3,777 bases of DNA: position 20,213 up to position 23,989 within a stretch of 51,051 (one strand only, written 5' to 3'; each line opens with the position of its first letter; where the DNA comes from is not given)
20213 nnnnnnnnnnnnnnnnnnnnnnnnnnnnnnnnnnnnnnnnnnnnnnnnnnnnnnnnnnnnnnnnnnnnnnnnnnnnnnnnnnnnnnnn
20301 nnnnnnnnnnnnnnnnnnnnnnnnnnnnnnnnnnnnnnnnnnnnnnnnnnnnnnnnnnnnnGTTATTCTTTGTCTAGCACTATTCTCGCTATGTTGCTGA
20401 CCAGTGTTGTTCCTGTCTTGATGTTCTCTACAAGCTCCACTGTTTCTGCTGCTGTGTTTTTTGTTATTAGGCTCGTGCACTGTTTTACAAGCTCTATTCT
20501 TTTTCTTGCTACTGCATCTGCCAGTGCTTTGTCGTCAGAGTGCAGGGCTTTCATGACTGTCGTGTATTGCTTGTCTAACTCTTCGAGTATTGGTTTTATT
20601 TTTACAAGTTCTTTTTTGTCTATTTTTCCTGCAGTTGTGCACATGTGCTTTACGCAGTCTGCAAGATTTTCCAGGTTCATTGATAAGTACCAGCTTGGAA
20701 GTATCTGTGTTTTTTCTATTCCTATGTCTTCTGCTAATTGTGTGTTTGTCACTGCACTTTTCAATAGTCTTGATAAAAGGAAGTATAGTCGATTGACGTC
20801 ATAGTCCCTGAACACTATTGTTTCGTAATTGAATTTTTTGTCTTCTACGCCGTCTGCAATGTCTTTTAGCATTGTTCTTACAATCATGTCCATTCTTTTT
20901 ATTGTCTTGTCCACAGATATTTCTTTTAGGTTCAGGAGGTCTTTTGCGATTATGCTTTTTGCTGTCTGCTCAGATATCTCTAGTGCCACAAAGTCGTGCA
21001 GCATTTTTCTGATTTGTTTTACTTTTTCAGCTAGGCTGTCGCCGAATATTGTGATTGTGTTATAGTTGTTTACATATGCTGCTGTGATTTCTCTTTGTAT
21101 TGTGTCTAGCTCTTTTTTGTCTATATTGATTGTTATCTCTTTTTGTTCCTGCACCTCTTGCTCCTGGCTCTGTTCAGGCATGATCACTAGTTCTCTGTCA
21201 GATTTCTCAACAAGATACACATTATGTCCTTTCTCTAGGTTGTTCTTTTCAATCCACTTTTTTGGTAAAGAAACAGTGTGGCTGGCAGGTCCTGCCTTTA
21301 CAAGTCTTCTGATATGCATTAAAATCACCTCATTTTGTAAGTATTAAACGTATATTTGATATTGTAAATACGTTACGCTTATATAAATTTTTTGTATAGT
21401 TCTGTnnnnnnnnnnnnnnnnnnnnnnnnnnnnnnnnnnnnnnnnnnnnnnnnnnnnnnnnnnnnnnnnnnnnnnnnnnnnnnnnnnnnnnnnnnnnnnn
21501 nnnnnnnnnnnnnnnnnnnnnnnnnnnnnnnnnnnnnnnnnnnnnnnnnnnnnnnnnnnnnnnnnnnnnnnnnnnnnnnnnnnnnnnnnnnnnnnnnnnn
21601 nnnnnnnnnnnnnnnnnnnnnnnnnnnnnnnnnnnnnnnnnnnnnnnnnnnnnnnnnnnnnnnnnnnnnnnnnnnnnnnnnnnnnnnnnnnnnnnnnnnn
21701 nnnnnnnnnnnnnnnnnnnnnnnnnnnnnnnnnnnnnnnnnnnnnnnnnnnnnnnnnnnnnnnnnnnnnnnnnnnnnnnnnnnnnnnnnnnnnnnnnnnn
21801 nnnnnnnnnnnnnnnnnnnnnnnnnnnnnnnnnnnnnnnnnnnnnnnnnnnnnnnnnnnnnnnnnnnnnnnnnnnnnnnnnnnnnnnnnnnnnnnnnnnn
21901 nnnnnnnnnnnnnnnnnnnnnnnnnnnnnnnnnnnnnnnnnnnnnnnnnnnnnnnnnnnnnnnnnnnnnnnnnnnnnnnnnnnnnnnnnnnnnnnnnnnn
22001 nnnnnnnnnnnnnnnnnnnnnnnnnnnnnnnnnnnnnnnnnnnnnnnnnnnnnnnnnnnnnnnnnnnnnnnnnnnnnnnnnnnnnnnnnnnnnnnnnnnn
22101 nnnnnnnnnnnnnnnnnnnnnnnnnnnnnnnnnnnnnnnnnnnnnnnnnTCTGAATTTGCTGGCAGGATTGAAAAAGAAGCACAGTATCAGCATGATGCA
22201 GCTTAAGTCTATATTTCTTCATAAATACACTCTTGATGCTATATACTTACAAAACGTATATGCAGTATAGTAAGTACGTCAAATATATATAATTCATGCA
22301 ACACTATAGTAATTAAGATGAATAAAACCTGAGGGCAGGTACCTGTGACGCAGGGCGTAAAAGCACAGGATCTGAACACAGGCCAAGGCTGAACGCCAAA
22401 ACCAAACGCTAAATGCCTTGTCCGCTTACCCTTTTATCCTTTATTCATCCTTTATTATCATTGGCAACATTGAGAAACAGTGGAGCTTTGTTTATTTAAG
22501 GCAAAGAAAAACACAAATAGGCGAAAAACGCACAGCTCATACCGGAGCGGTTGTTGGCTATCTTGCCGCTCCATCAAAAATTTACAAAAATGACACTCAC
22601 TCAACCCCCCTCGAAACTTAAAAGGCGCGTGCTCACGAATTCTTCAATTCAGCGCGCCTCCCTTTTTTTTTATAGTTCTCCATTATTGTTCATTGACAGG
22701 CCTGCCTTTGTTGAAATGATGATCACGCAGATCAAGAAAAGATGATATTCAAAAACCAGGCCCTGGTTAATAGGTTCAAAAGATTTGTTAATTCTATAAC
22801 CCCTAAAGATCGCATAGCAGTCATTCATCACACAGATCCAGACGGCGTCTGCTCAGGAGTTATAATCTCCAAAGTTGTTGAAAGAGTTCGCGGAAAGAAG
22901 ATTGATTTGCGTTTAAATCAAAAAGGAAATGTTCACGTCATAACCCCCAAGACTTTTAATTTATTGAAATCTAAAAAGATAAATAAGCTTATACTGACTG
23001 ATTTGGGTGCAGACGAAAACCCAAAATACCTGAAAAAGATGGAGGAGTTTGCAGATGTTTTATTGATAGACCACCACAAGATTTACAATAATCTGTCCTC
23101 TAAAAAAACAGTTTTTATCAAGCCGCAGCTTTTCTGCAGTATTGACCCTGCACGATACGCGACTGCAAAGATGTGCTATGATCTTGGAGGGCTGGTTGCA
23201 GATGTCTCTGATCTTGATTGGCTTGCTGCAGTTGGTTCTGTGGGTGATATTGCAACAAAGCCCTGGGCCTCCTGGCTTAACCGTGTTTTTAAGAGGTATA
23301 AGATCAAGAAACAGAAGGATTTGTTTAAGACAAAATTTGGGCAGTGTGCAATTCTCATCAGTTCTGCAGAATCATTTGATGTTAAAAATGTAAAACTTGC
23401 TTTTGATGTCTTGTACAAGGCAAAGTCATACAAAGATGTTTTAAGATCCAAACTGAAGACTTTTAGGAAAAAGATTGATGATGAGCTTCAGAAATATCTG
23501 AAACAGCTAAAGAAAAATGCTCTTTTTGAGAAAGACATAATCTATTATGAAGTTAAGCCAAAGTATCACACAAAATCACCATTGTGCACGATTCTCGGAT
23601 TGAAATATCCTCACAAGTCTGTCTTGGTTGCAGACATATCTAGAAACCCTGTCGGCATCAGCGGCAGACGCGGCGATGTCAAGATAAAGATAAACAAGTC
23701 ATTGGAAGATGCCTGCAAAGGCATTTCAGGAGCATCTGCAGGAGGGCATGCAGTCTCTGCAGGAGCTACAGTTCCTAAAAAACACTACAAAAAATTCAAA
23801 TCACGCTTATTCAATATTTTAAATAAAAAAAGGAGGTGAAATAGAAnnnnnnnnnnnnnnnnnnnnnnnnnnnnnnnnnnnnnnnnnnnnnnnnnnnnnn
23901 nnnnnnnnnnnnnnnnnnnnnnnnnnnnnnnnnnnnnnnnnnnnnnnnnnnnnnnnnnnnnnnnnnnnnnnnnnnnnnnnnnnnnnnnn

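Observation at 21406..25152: Neighbourhood hypothesis: compact cyclic-dinucleotide signalling module in an archaeon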

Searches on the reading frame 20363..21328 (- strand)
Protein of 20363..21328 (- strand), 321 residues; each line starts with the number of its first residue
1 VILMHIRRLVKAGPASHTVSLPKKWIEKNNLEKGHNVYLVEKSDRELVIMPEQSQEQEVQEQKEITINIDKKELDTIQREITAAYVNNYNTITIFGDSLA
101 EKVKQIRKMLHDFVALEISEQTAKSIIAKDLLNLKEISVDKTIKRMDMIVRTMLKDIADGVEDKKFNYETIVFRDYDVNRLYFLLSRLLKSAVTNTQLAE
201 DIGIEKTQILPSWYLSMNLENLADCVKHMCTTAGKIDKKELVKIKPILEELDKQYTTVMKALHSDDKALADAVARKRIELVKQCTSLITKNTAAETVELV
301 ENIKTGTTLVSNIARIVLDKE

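Call 3: search_protein_families(library=pfam, proteins=[window:20363-21328:-], max_evalue=0.1)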
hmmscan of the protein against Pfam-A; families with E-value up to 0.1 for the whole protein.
window:20363-21328:- (321 aa): 4 families
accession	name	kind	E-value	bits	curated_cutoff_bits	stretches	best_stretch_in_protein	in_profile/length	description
PF04014.23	MazE_antitoxin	-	3.9e-06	27.1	24.7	1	18-54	9-45/48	Antidote-toxin recognition MazE, bacterial antitoxin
PF01895.24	PhoU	-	1e-05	26.2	23.5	1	143-231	1-87/89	PhoU domain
PF04026.17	SpoVG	-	0.014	16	29.6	1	35-85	32-80/82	SpoVG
PF17932.6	TetR_C_24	-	0.074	13.7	26.4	0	104-167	6-69/114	Tetracyclin repressor-like, C-terminal domain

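Call 9: search_protein_families(library=ncbifam, proteins=[window:20363-21328:-], max_evalue=0.01)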
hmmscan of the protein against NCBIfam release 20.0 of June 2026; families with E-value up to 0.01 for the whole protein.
window:20363-21328:- (321 aa): 0 families

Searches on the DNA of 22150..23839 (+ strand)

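Call 8: search_rna_families(source=window, start=22150, end=22800, threshold=evalue, max_evalue=10, show_alignments=3)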
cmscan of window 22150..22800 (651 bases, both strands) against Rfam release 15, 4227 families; matches with E-value up to 10: 3.
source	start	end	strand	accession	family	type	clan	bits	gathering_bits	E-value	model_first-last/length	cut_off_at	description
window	22699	22757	-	RF01158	SNORD108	Gene; snRNA; snoRNA; CD-box;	-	15.1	46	7.5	1-71/71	no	Small nucleolar RNA SNORD108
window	22712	22734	+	RF00276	SNORD52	Gene; snRNA; snoRNA; CD-box;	CL00063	14.4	45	4.6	1-67/67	no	Small nucleolar RNA SNORD52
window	22424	22465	-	RF01135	sR24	Gene; snRNA; snoRNA; CD-box;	-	13.1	36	5.1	1-55/55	no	Small nucleolar RNA sR24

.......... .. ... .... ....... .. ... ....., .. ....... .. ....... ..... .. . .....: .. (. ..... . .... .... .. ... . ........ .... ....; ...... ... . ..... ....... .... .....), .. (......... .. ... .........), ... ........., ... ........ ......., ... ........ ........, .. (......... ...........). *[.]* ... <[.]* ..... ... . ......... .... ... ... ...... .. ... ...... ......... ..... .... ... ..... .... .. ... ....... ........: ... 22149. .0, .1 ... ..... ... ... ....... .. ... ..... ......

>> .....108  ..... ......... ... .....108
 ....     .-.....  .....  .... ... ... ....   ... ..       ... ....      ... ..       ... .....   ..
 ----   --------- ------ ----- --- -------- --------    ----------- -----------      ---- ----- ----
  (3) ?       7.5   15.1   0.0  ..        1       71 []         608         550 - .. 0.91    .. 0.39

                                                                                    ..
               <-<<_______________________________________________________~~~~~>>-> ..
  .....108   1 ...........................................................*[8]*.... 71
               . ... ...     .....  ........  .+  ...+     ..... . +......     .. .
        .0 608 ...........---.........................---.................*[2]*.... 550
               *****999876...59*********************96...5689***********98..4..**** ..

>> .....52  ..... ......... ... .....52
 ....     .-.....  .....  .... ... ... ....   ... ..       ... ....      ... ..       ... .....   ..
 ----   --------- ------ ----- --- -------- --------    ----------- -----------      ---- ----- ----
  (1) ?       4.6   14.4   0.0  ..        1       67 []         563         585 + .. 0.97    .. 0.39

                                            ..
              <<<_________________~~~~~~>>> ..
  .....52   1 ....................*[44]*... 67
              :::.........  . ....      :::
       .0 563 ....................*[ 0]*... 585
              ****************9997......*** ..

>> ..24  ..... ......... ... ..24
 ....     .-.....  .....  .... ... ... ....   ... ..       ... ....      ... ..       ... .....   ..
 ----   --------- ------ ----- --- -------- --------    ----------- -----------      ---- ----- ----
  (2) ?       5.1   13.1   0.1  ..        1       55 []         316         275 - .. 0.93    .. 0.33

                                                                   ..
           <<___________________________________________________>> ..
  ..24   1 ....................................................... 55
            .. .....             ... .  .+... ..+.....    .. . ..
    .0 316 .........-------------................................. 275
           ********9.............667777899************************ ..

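Call 70: build_rna_model(alignment_id=A6, structure=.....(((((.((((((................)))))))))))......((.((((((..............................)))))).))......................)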
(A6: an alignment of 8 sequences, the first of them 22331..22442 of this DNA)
Model R1 built from alignment A6 (8 sequences, 120 columns); structure: as given.
model positions 109; base pairs 19; branch points 1; effective number of sequences 1.43; information 0.589 bits per position. Calibrated on 0.2 Mb of random sequence (short: E-values are rough).
structure used (alignment columns):
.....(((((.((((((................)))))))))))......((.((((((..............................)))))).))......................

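Call 71: search_with_rna_model(model_id=R1, sources=[window, L003, L006, L007, L008, L010, L011, L012, L013, L014, L015, L016, L017, L018, L019, L020, L021, L022, L023, L024, L025, L026, L027, L028, L029, L030, L031, L032, L033, L034, L035, L036, L037, L038, L039, L040, L041, L042, L043, L044, L045, L046, L047, L048, L049, L050, L051, L052, L053, L054, L055, L056, L057, L058], max_evalue=1, make_alignment=true)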
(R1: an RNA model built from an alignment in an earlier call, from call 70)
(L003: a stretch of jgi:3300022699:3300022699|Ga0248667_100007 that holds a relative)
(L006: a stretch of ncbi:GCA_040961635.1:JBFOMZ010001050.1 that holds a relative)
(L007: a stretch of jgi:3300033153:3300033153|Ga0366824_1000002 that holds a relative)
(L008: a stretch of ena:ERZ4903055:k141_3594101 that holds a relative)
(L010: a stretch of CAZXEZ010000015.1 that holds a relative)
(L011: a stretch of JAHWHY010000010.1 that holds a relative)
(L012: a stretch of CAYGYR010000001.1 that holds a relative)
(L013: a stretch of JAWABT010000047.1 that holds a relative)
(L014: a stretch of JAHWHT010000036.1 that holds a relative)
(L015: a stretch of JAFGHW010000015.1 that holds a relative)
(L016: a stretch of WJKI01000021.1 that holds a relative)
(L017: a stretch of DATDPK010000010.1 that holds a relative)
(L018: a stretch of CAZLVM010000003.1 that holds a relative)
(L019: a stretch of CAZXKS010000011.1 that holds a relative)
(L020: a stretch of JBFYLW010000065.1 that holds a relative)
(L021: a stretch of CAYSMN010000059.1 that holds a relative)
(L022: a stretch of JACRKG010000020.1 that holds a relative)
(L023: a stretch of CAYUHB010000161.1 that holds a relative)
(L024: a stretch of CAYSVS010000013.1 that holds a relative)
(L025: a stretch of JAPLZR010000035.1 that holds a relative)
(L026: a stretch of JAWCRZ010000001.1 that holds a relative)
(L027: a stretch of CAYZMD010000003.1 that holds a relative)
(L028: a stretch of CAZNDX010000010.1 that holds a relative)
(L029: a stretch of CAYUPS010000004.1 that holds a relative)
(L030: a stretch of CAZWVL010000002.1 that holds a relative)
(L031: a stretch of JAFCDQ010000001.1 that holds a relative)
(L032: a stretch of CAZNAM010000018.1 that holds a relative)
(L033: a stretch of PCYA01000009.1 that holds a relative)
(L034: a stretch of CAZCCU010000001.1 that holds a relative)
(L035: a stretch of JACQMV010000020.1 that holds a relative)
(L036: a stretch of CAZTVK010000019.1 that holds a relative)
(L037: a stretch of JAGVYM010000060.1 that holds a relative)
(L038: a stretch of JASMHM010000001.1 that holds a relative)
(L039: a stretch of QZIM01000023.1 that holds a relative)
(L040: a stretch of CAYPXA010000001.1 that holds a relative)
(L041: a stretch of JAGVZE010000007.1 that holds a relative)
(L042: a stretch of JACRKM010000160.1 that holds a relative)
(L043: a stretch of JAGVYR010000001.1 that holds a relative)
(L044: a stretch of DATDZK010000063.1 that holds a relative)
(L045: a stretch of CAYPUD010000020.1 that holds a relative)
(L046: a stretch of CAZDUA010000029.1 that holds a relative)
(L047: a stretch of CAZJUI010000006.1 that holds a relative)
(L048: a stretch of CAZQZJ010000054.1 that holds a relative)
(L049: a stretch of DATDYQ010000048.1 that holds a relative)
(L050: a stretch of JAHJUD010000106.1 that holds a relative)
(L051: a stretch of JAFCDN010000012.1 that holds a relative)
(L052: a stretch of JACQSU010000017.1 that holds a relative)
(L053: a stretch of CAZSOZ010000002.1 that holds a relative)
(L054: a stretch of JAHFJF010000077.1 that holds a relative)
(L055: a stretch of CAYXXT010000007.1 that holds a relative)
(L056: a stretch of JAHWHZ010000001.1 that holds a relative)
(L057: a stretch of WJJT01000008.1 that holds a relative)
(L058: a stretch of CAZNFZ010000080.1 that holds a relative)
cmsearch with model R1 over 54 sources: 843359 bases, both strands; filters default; matches with E-value up to 1: 19.
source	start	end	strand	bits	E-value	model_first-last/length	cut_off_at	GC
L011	9591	9700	+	123.5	4.7e-35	1-109/109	no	0.53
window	22331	22440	+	117.7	2.8e-33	1-109/109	no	0.53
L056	9597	9710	+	114.7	2.4e-32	1-109/109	no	0.52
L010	3592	3704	+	112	1.7e-31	1-109/109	no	0.54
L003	5588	5698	+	111.5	2.4e-31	1-109/109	no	0.5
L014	7808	7920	+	108.4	2.1e-30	1-109/109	no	0.48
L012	9582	9680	+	87.8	5.1e-24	1-109/109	no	0.49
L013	3200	3297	+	82.5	2.2e-22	1-109/109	no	0.53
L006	5477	5587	+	60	2.1e-15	1-109/109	no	0.45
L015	9630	9738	+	59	4.2e-15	1-109/109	no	0.48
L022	6996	7103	+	54.9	7.5e-14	1-109/109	no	0.43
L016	1489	1598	+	52.8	3.4e-13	1-109/109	no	0.46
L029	9657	9757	+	46.7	2.7e-11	1-109/109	no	0.61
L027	8514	8615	+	35.2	9.1e-08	1-109/109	no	0.37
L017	8444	8535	+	18.8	0.012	1-109/109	no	0.43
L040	6175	6267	-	15.9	0.087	1-109/109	no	0.31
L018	6094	6176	-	13.7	0.41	1-109/109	no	0.34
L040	8108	8199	-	13.2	0.63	1-109/109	no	0.33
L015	6285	6370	+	13.1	0.64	1-109/109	no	0.3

Alignment A7: 19 matches aligned to the model, 143 columns, each read 5' to 3' on its own strand. Consensus structure (alignment columns), stored with it:
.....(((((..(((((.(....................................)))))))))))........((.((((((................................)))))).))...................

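Call 72: search_rna_families(source=L029, start=9590, end=10000, threshold=evalue, max_evalue=10)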
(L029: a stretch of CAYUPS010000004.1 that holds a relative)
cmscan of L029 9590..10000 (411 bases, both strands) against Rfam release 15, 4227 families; matches with E-value up to 10: 2.
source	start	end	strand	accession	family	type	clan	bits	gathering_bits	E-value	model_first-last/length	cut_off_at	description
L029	9636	9726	+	RF02158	NPPA-AS1_3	Gene; lncRNA;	-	13.4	55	1.3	1-108/108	no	NPPA antisense RNA 1 conserved region 3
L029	9885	9945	-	RF02040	HOTTIP_1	Gene; lncRNA;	-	12.7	50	2.9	1-57/57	no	HOXA transcript at the distal tip, conserved region 1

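Call 73: search_rna_families(source=L027, start=8200, end=9100, threshold=evalue, max_evalue=10)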
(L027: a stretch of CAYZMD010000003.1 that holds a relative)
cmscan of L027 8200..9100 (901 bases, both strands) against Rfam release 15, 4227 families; matches with E-value up to 10: 0.
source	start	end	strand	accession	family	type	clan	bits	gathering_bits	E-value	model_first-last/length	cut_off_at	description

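Call 76: search_with_rna_model(model_id=R1, sources=[window, L003, L006, L010, L011, L012, L013, L014, L015, L016, L022, L027, L029, L056], max_evalue=0.00001, make_alignment=true)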
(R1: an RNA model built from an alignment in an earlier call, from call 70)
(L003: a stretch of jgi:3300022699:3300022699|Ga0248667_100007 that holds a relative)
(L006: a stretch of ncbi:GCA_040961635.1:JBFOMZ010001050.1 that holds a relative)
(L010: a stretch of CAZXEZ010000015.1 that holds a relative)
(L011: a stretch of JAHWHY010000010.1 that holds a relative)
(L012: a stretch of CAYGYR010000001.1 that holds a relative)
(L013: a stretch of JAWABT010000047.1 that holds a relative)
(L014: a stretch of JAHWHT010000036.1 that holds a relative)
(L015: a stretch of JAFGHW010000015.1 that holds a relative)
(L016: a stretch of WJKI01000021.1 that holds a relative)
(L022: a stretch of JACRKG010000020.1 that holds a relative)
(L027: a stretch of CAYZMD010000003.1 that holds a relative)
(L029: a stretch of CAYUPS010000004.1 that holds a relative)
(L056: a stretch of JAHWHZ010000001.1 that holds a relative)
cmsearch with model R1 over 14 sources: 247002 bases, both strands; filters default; matches with E-value up to 0.00001: 14.
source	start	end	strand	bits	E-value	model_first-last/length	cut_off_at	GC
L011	9591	9700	+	123.5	1.4e-35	1-109/109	no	0.53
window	22331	22440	+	117.7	8.3e-34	1-109/109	no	0.53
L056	9597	9710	+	114.7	6.9e-33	1-109/109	no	0.52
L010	3592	3704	+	112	5e-32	1-109/109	no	0.54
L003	5588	5698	+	111.5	7e-32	1-109/109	no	0.5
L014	7808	7920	+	108.4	6.2e-31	1-109/109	no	0.48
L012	9582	9680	+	87.8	1.5e-24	1-109/109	no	0.49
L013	3200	3297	+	82.5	6.4e-23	1-109/109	no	0.53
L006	5477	5587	+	60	6e-16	1-109/109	no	0.45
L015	9630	9738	+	59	1.2e-15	1-109/109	no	0.48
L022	6996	7103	+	54.9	2.2e-14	1-109/109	no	0.43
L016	1489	1598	+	52.8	1e-13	1-109/109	no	0.46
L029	9657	9757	+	46.7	8e-12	1-109/109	no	0.61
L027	8514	8615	+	35.2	2.7e-08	1-109/109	no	0.37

Alignment A8: 14 matches aligned to the model, 123 columns, each read 5' to 3' on its own strand. Consensus structure (alignment columns), stored with it:
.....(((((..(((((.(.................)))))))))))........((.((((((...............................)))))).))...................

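Call 96: search_with_rna_model(model_id=R1, sources=[L059, L060, L061, L004, L009], max_evalue=0.01)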
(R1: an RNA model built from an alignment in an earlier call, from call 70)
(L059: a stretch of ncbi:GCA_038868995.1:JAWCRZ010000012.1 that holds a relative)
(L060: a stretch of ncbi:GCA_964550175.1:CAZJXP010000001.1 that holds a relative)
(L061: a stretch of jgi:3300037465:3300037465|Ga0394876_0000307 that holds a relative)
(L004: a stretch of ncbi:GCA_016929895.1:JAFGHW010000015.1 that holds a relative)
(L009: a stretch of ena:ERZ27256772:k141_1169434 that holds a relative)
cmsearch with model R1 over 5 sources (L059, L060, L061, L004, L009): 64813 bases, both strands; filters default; matches with E-value up to 0.01: 3.
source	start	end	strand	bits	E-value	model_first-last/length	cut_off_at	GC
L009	5590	5703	+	114.4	2.3e-33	1-109/109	no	0.51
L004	5630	5738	+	59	3.2e-16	1-109/109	no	0.48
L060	4766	4870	-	33.1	3.2e-08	1-109/109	no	0.52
